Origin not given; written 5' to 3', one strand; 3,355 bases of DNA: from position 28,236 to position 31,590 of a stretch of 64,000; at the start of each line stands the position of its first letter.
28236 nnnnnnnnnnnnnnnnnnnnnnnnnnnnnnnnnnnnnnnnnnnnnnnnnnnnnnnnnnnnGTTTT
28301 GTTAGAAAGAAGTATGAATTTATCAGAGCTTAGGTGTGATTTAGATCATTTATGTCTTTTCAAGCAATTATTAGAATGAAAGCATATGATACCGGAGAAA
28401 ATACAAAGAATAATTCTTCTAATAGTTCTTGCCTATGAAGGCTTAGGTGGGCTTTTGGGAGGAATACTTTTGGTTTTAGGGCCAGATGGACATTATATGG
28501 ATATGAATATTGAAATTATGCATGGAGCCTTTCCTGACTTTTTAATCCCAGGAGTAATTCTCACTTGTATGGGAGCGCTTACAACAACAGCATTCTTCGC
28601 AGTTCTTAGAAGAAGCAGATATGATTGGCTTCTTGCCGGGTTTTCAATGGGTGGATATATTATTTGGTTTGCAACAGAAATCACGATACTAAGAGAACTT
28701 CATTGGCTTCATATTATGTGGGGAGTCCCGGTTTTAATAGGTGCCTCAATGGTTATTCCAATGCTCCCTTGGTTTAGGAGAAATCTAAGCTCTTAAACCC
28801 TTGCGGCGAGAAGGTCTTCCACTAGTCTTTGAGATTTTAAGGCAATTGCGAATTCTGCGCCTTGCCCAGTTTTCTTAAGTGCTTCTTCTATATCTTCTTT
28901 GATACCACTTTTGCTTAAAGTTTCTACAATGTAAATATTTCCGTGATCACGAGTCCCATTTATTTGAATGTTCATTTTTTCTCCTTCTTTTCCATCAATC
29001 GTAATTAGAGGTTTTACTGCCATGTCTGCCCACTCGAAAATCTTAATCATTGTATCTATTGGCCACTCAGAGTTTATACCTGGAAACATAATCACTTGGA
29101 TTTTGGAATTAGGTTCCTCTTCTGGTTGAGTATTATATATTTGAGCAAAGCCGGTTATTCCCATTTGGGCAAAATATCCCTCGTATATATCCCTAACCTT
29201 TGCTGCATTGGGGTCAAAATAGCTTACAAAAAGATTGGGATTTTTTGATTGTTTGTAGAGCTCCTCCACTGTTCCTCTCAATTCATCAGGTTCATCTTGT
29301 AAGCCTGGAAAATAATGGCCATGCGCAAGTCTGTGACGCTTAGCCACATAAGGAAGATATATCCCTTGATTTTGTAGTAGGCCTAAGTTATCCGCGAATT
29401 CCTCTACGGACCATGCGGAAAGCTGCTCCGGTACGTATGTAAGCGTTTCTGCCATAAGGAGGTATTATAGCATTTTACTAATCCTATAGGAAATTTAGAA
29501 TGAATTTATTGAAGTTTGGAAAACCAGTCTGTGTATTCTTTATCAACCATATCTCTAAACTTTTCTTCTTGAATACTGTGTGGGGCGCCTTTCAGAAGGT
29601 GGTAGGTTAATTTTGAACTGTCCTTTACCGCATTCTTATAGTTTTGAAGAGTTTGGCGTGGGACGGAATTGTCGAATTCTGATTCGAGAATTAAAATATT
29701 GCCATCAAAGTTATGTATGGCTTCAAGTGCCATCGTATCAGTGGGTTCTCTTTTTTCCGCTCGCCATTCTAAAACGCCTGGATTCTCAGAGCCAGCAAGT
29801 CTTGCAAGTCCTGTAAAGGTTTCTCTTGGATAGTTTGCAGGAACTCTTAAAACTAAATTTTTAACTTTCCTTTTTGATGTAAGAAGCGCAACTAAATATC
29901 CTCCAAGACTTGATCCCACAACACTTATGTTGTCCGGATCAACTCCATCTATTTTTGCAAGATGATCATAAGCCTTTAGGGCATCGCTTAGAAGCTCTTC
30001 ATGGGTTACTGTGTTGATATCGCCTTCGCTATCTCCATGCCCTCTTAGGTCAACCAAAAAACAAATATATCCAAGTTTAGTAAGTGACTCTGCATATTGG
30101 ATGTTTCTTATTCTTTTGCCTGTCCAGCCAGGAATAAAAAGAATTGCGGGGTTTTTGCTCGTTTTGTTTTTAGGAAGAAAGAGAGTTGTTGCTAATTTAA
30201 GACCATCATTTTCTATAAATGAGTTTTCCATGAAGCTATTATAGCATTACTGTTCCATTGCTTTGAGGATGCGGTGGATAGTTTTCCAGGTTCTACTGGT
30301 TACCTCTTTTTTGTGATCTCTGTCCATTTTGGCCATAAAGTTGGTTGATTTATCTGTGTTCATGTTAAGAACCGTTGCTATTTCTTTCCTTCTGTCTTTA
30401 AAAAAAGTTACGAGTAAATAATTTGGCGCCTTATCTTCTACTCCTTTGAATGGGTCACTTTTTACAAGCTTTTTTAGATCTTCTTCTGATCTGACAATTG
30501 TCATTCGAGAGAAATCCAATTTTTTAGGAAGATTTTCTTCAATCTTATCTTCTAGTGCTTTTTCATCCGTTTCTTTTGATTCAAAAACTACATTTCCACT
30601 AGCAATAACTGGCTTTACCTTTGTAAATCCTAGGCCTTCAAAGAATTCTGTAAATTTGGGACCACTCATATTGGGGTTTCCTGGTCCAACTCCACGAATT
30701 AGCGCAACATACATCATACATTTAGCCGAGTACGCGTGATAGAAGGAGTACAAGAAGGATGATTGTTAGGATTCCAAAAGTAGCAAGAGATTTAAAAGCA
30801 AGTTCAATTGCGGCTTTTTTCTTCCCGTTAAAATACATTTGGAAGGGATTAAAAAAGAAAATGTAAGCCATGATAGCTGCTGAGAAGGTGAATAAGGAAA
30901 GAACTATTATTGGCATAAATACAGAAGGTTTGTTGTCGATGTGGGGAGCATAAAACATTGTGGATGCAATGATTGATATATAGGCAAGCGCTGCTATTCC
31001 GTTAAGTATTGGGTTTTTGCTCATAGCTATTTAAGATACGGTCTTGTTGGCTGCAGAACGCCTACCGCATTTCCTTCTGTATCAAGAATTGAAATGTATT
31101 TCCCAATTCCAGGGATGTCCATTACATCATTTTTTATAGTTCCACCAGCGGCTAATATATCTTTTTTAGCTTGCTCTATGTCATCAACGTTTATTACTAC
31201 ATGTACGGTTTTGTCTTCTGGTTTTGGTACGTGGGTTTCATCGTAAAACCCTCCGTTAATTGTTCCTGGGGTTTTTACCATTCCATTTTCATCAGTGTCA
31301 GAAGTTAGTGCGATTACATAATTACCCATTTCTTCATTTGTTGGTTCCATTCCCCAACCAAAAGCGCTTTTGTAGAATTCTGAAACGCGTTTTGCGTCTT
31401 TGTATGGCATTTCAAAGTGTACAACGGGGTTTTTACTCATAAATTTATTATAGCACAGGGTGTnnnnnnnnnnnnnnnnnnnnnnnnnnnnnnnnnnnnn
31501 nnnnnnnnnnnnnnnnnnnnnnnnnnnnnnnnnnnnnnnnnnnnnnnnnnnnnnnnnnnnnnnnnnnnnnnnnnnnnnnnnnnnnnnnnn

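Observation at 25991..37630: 12-kb minus-strand accessory island of small detox/stress-type genes: five VOC/glyoxalase paralogs, two DUF1801, DHFR-like, cupin, DUF1697, alpha/beta hydrolases, PepSY, FNR-like reductase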

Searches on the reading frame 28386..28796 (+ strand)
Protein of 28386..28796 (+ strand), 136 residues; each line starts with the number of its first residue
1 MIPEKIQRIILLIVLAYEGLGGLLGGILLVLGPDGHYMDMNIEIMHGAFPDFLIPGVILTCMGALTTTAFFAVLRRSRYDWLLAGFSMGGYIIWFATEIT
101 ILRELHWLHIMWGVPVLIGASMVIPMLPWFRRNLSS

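Call 6: search_protein_families(library=pfam, proteins=[window:28386-28796:+], max_evalue=0.01)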
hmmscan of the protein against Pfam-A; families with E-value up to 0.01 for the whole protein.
window:28386-28796:+ (136 aa): 0 families
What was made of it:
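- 28386..28796 (+): small membrane protein (136 aa); opposite strand. No Pfam hit (call 6).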

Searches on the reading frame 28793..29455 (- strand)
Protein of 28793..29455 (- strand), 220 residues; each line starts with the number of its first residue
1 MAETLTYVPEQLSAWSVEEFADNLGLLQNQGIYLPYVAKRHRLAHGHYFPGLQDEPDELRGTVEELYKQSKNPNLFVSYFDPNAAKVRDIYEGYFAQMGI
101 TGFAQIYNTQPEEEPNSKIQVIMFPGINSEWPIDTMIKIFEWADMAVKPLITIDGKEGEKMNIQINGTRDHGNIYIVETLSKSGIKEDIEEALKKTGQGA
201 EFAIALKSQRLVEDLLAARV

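Call 6: search_protein_families(library=pfam, proteins=[window:28793-29455:-], max_evalue=0.01)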
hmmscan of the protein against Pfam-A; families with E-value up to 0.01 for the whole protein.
window:28793-29455:- (220 aa): 0 families

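Call 53: find_related_loci(query=A5, collection=metagenome_contigs, flank=10000)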
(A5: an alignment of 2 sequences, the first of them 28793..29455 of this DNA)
Query A5 (220 aa) in metagenome_contigs; peptide patterns used: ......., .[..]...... (x = any residue, [..] = any of these).
600 stretches matched a pattern, but none encodes a relative of the query by tblastn (E <= 1e-3).
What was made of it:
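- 28793..29455 (-): unk220, uncharacterised 220-aa protein. No relative found in JGI metagenomes (call 53).
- Tried and rejected: A metagenome scan with unk220 found nothing (call 53).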

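Call 60: predict_structure(protein=window:28793-29455:-)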
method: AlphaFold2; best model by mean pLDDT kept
length: 220 residues; sequences in the alignment: 1
mean_pLDDT: 35.8   pTM: 0.28
mean pLDDT of the five models: 35.8, 35.8, 34.2, 31.1, 30.8
residues with pLDDT >= 90: 0; 70-90: 0; 50-70: 5; < 50: 215
segments of 3 or more residues with pLDDT < 50: 1-186, 195-220
pLDDT, mean of each block of 10 residues (from residue 1): 27 38 39 28 27 35 39 36 34 34 37 34 32 39 39 45 43 35 45 45 28 28
secondary structure, 60 per line:
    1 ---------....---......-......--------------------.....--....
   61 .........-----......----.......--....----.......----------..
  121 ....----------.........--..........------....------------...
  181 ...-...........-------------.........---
elements in order: H10-13 H17-22 H24-29 H50-54 H57-69 E75-80 H85-91 H94-97 E102-108 E119-124 E135-143 E146-155 E162-165 H178-183 H185-195 H209-217
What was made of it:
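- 28793..29455 (-): The AF2 model is unusable, pLDDT 36 (call 60).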

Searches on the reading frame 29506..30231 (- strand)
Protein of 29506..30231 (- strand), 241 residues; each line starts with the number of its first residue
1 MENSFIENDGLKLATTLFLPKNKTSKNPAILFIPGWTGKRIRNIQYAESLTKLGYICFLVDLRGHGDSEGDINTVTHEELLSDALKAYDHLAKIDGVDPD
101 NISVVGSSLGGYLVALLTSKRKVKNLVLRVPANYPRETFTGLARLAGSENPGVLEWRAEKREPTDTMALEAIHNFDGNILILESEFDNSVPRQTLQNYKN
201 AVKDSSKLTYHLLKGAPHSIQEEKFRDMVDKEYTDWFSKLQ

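Call 6: search_protein_families(library=pfam, proteins=[window:29506-30231:-], max_evalue=0.01)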
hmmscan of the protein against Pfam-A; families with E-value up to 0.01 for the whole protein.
window:29506-30231:- (241 aa): 10 families
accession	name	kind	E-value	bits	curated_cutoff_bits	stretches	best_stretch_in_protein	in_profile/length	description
PF00561.26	Abhydrolase_1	-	2.8e-14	53.8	25.8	1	28-151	1-118/245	alpha/beta hydrolase fold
PF00326.27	Peptidase_S9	-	3.2e-14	53.4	22.6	1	47-239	7-208/213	Prolyl oligopeptidase family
PF02129.25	Peptidase_S15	-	1e-12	48.7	23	1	9-127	1-121/262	X-Pro dipeptidyl-peptidase (S15 family)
PF12146.15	Hydrolase_4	-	1.2e-12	48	27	1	29-139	6-117/239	Serine aminopeptidase, S33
PF01738.24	DLH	-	1.5e-10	41.5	21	1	14-226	2-194/217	Dienelactone hydrolase family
PF12697.13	Abhydrolase_6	-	2.5e-09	38.6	26.3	1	30-122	1-85/217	Alpha/beta hydrolase family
PF05728.18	UPF0227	-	3.6e-07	30.7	21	1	93-216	52-175/187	Uncharacterised protein family (UPF0227)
PF05448.18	AXE1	-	7.5e-07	28.7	21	1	9-76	65-132/321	Acetyl xylan esterase (AXE1)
PF20434.5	BD-FAE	-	0.00022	21.3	26.8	1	17-129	3-118/215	BD-FAE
PF07859.19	Abhydrolase_3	-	0.00034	20.9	25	1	81-131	49-108/210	alpha/beta hydrolase fold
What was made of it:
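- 29506..30231 (-): alpha/beta hydrolase, S9/DLH-like (241 aa); window-only gene. PF00561, PF00326 and PF01738 (call 6).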

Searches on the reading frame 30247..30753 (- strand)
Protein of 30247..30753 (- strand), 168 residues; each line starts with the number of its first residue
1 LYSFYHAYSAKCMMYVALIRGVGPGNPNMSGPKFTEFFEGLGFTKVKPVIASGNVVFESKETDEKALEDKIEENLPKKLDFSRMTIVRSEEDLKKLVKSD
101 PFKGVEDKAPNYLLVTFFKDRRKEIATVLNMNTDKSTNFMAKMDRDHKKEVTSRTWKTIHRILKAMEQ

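Call 6: search_protein_families(library=pfam, proteins=[window:30247-30753:-], max_evalue=0.01)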
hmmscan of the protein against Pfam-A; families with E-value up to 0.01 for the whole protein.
window:30247-30753:- (168 aa): 1 family
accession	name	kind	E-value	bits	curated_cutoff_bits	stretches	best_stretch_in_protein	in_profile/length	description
PF08002.16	DUF1697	-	1.1e-25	91.1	24.4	1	14-126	3-114/137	Protein of unknown function (DUF1697)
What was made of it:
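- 30247..30714 (-): DUF1697 protein (155 aa from ATG 30714); window-only gene. PF08002, E 1e-25 (call 6).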

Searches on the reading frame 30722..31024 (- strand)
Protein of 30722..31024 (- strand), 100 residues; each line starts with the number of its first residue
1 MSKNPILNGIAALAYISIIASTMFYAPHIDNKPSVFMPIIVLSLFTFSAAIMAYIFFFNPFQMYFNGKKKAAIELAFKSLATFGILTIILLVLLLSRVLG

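Call 7: search_protein_families(library=pfam, proteins=[window:30722-31024:-], max_evalue=0.01)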
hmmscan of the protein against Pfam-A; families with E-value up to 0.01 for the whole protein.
window:30722-31024:- (100 aa): 0 families
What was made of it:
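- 30722..31024 (-): small membrane protein (100 aa). No Pfam hit (call 7).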

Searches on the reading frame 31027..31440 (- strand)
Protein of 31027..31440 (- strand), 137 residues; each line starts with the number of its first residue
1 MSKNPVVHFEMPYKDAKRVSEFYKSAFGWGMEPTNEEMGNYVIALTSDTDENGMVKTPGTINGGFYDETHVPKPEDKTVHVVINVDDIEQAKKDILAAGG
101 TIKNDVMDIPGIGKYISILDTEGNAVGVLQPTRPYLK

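Call 7: search_protein_families(library=pfam, proteins=[window:31027-31440:-], max_evalue=0.01)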
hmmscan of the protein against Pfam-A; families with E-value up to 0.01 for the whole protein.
window:31027-31440:- (137 aa): 3 families
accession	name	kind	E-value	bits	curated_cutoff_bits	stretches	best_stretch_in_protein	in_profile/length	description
PF22677.2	Ble-like_N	-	1.9e-08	34.4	24.5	1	6-42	2-36/41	Bleomycin resistance protein-like N-terminal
PF00903.31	Glyoxalase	-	4.4e-08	34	20.6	1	7-126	3-119/121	Glyoxalase/Bleomycin resistance protein/Dioxygenase superfamily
PF18029.7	Glyoxalase_6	-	8.1e-08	33.3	23.6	1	14-125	7-102/106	Glyoxalase-like domain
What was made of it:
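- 31027..31440 (-): VOC_b, Glyoxalase / Ble-like_N protein (137 aa). PF22677 and PF00903 (call 7).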

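Call 77: search_solved_structures(query=window:31027-31440:-, max_evalue=0.001)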
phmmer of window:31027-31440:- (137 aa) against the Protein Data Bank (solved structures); distinct sequences matched with E-value up to 0.001: 2.
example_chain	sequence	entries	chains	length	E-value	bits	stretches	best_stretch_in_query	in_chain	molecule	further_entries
2r6u_A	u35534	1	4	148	3.8e-15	59.3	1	5-132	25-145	Uncharacterized protein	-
3oxh_A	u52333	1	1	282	1.8e-09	40.9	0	14-133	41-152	RV0577 PROTEIN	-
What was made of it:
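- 31027..31440 (-): PDB hits 2R6U and Rv0577 (call 77).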
